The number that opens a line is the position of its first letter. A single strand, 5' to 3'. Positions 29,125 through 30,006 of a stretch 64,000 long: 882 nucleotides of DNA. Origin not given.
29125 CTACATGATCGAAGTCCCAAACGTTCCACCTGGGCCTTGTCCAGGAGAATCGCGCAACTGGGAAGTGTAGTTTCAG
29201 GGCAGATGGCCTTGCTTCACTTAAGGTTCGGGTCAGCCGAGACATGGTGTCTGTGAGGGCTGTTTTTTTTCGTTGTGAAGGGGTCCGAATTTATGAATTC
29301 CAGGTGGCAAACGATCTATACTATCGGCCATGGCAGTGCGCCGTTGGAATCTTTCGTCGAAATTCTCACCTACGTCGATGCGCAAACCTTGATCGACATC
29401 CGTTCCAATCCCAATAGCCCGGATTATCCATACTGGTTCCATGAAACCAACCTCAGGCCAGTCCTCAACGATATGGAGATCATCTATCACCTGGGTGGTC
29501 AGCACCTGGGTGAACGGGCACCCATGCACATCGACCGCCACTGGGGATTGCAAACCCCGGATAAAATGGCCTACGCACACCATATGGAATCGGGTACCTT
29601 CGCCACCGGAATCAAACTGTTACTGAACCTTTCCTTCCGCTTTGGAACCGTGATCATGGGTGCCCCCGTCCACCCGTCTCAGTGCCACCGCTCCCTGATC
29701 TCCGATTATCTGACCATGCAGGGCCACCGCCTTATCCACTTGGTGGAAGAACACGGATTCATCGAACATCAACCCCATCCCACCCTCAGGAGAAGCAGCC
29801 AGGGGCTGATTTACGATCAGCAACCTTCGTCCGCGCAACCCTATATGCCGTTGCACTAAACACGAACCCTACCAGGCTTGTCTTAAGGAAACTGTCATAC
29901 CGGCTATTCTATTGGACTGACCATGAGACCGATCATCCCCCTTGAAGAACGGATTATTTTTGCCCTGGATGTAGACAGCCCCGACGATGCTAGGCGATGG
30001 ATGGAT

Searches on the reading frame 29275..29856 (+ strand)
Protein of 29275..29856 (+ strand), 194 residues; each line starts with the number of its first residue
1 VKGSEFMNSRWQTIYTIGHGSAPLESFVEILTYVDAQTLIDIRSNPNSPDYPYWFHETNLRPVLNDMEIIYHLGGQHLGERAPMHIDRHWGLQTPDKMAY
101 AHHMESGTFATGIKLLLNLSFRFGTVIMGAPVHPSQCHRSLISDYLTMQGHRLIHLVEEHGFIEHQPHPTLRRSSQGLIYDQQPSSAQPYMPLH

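Call 61: search_protein_families(library=pfam, proteins=[window:29275-29856:+], max_evalue=0.00001)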
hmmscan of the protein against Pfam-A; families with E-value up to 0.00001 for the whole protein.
window:29275-29856:+ (194 aa): 1 family
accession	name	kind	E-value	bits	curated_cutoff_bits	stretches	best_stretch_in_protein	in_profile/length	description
PF04343.18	DUF488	-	8.3e-11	43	22.2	1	24-146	2-121/121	Domain of unknown function DUF488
